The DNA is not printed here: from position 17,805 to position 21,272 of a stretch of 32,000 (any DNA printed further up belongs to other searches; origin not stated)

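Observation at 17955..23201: Start/stop-coupled three-gene module of unknown function between rarA and valS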

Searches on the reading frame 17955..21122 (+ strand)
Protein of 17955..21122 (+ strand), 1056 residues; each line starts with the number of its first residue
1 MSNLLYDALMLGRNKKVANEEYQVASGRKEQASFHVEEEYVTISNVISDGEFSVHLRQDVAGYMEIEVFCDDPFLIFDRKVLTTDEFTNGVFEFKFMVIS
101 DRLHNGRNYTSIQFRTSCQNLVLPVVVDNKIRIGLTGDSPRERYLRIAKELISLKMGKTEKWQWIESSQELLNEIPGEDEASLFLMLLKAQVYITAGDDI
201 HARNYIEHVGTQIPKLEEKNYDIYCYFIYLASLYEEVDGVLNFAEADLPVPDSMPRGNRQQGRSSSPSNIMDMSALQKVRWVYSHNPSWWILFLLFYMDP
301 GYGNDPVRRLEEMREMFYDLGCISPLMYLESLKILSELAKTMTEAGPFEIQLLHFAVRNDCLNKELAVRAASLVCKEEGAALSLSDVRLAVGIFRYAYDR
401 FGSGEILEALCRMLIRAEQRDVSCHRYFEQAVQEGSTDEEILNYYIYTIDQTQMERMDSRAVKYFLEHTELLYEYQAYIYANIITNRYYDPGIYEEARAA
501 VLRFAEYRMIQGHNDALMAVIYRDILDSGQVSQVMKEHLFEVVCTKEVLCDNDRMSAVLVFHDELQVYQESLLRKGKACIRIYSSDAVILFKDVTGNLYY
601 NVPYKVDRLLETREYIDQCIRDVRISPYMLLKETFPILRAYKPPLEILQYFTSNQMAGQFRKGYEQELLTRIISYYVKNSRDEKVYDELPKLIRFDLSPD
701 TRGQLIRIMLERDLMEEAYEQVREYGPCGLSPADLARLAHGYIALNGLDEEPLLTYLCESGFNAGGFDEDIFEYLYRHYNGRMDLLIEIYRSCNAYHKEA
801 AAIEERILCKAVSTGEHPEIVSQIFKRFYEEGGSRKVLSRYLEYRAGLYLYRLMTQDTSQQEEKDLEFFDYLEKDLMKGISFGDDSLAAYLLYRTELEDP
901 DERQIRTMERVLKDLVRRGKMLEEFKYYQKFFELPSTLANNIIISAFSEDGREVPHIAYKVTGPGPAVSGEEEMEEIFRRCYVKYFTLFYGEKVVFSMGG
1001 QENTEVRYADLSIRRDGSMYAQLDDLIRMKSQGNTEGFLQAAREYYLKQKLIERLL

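Call 6: search_protein_families(library=pfam, proteins=[window:17955-21122:+], max_evalue=1)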
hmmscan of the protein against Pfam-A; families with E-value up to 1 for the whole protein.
window:17955-21122:+ (1056 aa): 2 families
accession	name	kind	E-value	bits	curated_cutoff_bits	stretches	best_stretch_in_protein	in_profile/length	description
PF18984.5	DUF5717_N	-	2.5e-146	489.2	25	2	274-744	405-870/875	Family of unknown function (DUF5717)N-terminal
PF18983.5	DUF5717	-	2.2e-40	139.2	25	1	753-1055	3-305/306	Family of unknown function (DUF5717)C-terminal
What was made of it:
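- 17955..21125 (+): Gene A, 1056 aa, DUF5717 family: a giant repeat scaffold with no catalytic fold detected. Call 6 (Pfam).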

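Call 7: search_protein_families(library=ncbifam, proteins=[window:17955-21122:+], max_evalue=1)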
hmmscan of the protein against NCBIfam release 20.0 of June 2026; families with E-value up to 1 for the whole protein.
window:17955-21122:+ (1056 aa): 0 families

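Call 11: search_solved_structures(query=window:17955-21122:+, max_evalue=10)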
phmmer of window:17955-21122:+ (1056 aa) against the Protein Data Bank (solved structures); distinct sequences matched with E-value up to 10: 3.
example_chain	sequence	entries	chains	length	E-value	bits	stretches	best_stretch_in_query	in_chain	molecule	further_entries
6mbg_A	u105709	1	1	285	1.1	10.4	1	689-782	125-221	GphF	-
6mbh_A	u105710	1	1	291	1.2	10.4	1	689-782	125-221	GphF Dehydratase 1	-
6mbf_A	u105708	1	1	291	1.2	10.4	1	689-782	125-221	GphF Dehydratase 1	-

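Call 19: find_homologous_proteins(query=window:17955-21122:+)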
Query window:17955-21122:+ (1056 aa): 16 proteins with E <= 0.001 among 8000 candidates.
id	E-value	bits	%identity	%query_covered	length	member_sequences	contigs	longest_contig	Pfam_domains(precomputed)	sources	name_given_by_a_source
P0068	0.0e+0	2250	93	100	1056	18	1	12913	PF18984.6,PF18983.6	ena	-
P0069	0.0e+0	2143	89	100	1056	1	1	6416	PF18984.6,PF18983.6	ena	-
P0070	0.0e+0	1696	70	100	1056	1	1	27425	PF18984.6,PF18983.6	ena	-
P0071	0.0e+0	1544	88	72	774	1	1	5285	PF18984.6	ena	-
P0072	0.0e+0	1493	61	100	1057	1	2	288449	PF18984.6,PF18983.6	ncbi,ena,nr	ncbi:MAG: hypothetical protein IJ106_15955 [Parasporobacterium sp.]|nr:hypothetical protein [Paraspo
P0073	0.0e+0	1435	60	100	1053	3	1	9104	PF18984.6,PF18983.6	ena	-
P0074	0.0e+0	1424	59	100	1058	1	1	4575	PF18984.6,PF18983.6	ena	-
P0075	0.0e+0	1373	55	100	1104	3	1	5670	PF18984.6,PF18983.6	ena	-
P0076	0.0e+0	1370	58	100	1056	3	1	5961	PF18984.6,PF18983.6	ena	-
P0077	0.0e+0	1368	55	100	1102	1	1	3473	PF18984.6,PF18983.6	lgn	-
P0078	0.0e+0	1361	55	77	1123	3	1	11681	PF18984.6,PF18983.6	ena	-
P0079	0.0e+0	1333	56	100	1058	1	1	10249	PF18984.6,PF18983.6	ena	-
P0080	0.0e+0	1206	51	100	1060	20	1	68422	PF18984.6,PF18983.6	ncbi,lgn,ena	-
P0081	0.0e+0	1174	51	100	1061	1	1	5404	PF18984.6,PF18983.6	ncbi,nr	ncbi:MAG: hypothetical protein HUJ76_08685 [Parasporobacterium sp.]|nr:hypothetical protein [Paraspo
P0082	4.2e-252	858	41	94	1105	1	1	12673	PF18984.6,PF18983.6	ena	-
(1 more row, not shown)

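Call 25: find_homologous_proteins(query=A2)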
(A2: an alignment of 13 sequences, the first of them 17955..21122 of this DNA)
Query A2 (13 sequences) (1056 aa, profile of the alignment): 16 proteins with E <= 0.001 among 8000 candidates.
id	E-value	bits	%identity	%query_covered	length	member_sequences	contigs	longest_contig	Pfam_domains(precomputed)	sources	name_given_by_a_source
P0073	0.0e+0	1825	60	100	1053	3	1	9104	PF18984.6,PF18983.6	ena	-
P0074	0.0e+0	1816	59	100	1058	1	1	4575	PF18984.6,PF18983.6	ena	-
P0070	0.0e+0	1813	70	100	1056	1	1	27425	PF18984.6,PF18983.6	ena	-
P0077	0.0e+0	1803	55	100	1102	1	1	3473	PF18984.6,PF18983.6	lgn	-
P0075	0.0e+0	1800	55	100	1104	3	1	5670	PF18984.6,PF18983.6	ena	-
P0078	0.0e+0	1784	55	77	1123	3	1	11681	PF18984.6,PF18983.6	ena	-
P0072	0.0e+0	1770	61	100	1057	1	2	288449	PF18984.6,PF18983.6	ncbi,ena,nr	ncbi:MAG: hypothetical protein IJ106_15955 [Parasporobacterium sp.]|nr:hypothetical protein [Paraspo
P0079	0.0e+0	1769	56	100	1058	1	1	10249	PF18984.6,PF18983.6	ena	-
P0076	0.0e+0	1764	58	100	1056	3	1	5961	PF18984.6,PF18983.6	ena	-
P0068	0.0e+0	1763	93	100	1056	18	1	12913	PF18984.6,PF18983.6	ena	-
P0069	0.0e+0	1760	89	100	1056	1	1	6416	PF18984.6,PF18983.6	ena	-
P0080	0.0e+0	1687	51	100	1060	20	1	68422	PF18984.6,PF18983.6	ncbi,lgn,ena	-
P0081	0.0e+0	1647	51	100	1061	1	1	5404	PF18984.6,PF18983.6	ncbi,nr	ncbi:MAG: hypothetical protein HUJ76_08685 [Parasporobacterium sp.]|nr:hypothetical protein [Paraspo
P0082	0.0e+0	1499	41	94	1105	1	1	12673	PF18984.6,PF18983.6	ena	-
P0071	0.0e+0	1243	88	72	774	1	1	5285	PF18984.6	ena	-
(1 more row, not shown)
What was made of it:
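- Tried and rejected: The third find_homologous_proteins call returned the same 16 sequences because the word filter saturated (call 25).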

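Call 33: search_protein_families(library=padloc, proteins=[window:17955-21122:+], max_evalue=1)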
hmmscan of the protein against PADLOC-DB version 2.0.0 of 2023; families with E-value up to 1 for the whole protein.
window:17955-21122:+ (1056 aa): 0 families

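Call 34: search_protein_families(library=phrogs, proteins=[window:17955-21122:+], max_evalue=1)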
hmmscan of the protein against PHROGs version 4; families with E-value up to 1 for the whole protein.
window:17955-21122:+ (1056 aa): 2 families
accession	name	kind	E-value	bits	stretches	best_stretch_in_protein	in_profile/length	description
phrog_5198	-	unknown function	0.05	14.8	1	187-216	20-49/57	-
phrog_35491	-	unknown function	0.33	11.6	1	203-240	41-78/207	-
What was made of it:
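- On Known anti-phage defence systems (PADLOC) / phage protein families (PHROGs): No hit for A, B or C (calls 33, 34).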

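Call 37: predict_structure(alignment_id=A3)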
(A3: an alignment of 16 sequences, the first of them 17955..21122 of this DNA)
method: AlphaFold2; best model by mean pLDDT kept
length: 1056 residues; sequences in the alignment: 16
mean_pLDDT: 78.6   pTM: 0.50
mean pLDDT of the five models: 78.6, 77.7, 76.4, 75.6, 74.9
residues with pLDDT >= 90: 299; 70-90: 502; 50-70: 153; < 50: 102
segments of 3 or more residues with pLDDT < 50: 1-5, 10-14, 131-137, 236-269, 860-863, 943-954, 973-984, 986-988, 1000-1003, 1012-1017, 1052-1056
pLDDT, mean of each block of 10 residues (from residue 1): 47 52 59 84 75 87 80 81 82 89 76 82 81 43 82 87 88 77 88 83 84 68 88 53 31 30 37 75 87 86 85 91 88 90 90 92 93 78 87 95 93 93 94 91 94 89 90 91 91 92 92 88 89 84 88 89 85 89 85 83 86 69 80 83 88 72 86 89 88 87 92 91 90 93 91 92 86 92 91 88 91 84 89 87 88 67 68 88 86 74 78 70 62 56 46 51 58 44 48 51 50 48 67 78 71 43
secondary structure, 60 per line:
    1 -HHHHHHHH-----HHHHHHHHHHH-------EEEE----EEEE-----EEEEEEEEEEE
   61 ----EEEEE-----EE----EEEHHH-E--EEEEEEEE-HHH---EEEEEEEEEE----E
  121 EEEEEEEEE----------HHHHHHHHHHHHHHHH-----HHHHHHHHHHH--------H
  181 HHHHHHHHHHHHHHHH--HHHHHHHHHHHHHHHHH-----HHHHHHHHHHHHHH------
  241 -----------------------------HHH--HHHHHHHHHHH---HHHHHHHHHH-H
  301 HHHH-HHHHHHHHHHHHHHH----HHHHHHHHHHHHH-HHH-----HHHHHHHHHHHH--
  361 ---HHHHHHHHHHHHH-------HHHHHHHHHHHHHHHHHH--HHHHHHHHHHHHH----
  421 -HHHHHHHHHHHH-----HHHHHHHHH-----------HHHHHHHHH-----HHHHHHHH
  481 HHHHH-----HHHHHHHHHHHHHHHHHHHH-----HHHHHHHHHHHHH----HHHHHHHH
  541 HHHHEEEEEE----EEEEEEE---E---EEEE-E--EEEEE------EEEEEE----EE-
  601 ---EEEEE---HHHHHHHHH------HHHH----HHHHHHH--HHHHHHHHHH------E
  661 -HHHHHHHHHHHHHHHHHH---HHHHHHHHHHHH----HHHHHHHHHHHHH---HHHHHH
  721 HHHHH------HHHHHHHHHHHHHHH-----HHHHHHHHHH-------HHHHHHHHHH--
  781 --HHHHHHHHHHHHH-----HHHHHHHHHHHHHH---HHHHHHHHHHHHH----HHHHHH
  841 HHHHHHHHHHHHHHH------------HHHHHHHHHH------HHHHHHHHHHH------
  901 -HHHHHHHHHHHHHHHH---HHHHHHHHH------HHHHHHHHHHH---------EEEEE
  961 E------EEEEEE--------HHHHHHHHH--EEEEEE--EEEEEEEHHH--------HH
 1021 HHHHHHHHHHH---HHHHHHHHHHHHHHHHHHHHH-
elements in order (helices of 4 or more, strands of 3 or more residues): H2-9 H15-25 E33-36 E41-44 E50-60 E65-69 E81-83 E91-98 E106-115 E120-129 H140-155 H161-171 H180-196 H199-215 H221-234 H275-285 H289-298 H300-304 H306-320 H325-337 H347-358 H364-376 H384-401 H404-416 H422-433 H439-447 H459-467 H473-485 H491-510 H516-528 H533-544 E545-550 E555-561 E569-572 E577-581 E588-593 E604-608 H612-620 H627-630 H635-641 H644-653 H662-679 H683-694 H699-711 H715-725 H732-746 H752-761 H769-778 H783-795 H801-814 H818-830 H835-855 H868-877 H884-894 H902-917 H921-929 H936-946 E956-961 E968-973 H982-990 E993-998 E1001-1007 H1019-1031 H1035-1055
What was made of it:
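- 17955..21125 (+): Call 37 (AF2 pLDDT 78.6, pTM 0.50).
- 18372..19586 (+): A residues 140-544: first TPR-like alpha-solenoid. It contains a poorly conserved, low-confidence loop at residues 236-269. Call 37 (secondary structure and pLDDT).
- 19788..20792 (+): A residues 612-946: second alpha-solenoid. Call 37.
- Checked: A has an N-terminal beta-sandwich (residues 33-129) followed by helical repeats (call 37).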

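Call 40: fold_search(model_id=the predicted structure, library=pdb)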
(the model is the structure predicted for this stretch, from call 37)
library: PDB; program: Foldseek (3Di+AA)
matches with E <= 10: 1606; with E <= 0.001: 5
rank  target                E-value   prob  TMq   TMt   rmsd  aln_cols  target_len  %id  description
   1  7dkh_I                2.1e-05  1.00  0.11  0.12  29.2       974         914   12  Crystal structure of the Ctr9/Paf1/Cdc73/Rtf1 quaternary complex (released 2021-11-24)
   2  4buj_F                1.1e-04  1.00  0.13  0.11  25.5      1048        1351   10  Crystal structure of the S. cerevisiae Ski2-3-8 complex (released 2013-08-28)
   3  8q7n_N                2.9e-04  1.00  0.13  0.16  36.6       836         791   12  cryo-EM structure of the human spliceosomal B complex protomer (tri-snRNP core region) (released 2024-01-24)
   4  8bbe_D                4.0e-04  1.00  0.11  0.15  41.3       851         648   10  Structure of the IFT-A complex; IFT-A2 module (released 2022-12-21)
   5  8bbg_D                4.2e-04  0.99  0.12  0.10  39.1      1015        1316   12  Structure of the IFT-A complex; anterograde IFT-A train model (released 2022-12-21)
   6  8j8q_C                1.3e-03  0.93  0.10  0.11  30.4       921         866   11  Structure of the four-component Paf1 complex from Saccharomyces eubayanus (released 2023-05-24)
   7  9gaw_Y                2.0e-03  0.99  0.09  0.17  38.6       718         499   10  High-resolution structure of the Anaphase-promoting complex/cyclosome (APC/C) bound to co-activator Cdh1 (released 2024-08-14)
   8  6q6g_Y                3.5e-03  0.98  0.10  0.15  38.4       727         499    9  Cryo-EM structure of the APC/C-Cdc20-Cdk2-cyclinA2-Cks2 complex, the D1 box class (released 2019-09-11)
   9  7uxc_A                3.8e-03  0.97  0.14  0.08  23.6       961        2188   11  cryo-EM structure of the mTORC1-TFEB-Rag-Ragulator complex with symmetry expansion (released 2022-11-30)
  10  3wyf_C                7.3e-03  0.69  0.11  0.11  38.4      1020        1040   10  Crystal structure of Xpo1p-Yrb2p-Gsp1p-GTP complex (released 2014-11-12)
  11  3fp3                  7.6e-03  0.98  0.10  0.19  41.5       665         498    9  Crystal structure of Tom71 (released 2009-07-28)
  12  5g04_Y                8.2e-03  0.84  0.09  0.14  44.0       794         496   11  Structure of the human APC-Cdc20-Hsl1 complex (released 2016-05-25)
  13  5gan_J                9.8e-03  0.97  0.13  0.17  33.2       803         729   11  The overall structure of the yeast spliceosomal U4/U6.U5 tri-snRNP at 3.7 Angstrom (released 2016-01-27)
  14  7sqc_2A               1.0e-02  1.00  0.09  0.12   3.0       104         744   10  Ciliary C1 central pair apparatus isolated from Chlamydomonas reinhardtii (released 2022-04-13)
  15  5dse_A                1.0e-02  0.96  0.11  0.18  34.2       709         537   10  Crystal Structure of the TTC7B/Hyccin Complex (released 2015-12-02)
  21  2e6j_MODEL_1_A        1.6e-02  1.00  0.08  0.65   4.4       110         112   10  Solution structure of the C-terminal PapD-like domain from human HYDIN protein (released 2007-07-03)
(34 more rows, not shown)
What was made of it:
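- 18051..18341 (+): A residues 33-129: PapD/ASH (MSP)-like beta-sandwich. Calls 37 and 40: HYDIN PapD-like domain 2e6j (TMt 0.65, rmsd 4.4 over 110 columns) and Chlamydomonas central-pair proteins (rmsd 3.0-3.2 over 104 columns, prob 1.00).
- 18372..19586 (+): Call 40 (Ctr9, Ski3, Prp6, IFT-A, APC/C and Tom70/71 class hits).
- On PapD/ASH (MSP-like) domain (N-terminus of A): HYDIN 2e6j gives TMt 0.65 and rmsd 4.4 A; central-pair proteins give rmsd 3.0-3.2 A over 104 columns (call 40).
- Closest known: TPR super-helical scaffolds. Same: A has long TPR-like solenoids and a PapD/ASH-type beta-sandwich (call 40).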

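Call 69: search_solved_structures(query=A6, max_evalue=1)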
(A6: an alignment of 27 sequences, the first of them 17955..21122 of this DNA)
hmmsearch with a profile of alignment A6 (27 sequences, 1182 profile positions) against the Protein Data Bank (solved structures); distinct sequences matched with E-value up to 1: 1.
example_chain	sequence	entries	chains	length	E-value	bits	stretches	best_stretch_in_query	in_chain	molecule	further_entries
2jvf_A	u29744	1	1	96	0.39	11.5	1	347-382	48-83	de novo protein M7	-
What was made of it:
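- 17955..21125 (+): Calls 11 and 69 (no PDB sequence relative).
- Closest known: TPR super-helical scaffolds. Different: No sequence relative exists in the PDB (calls 11, 69).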
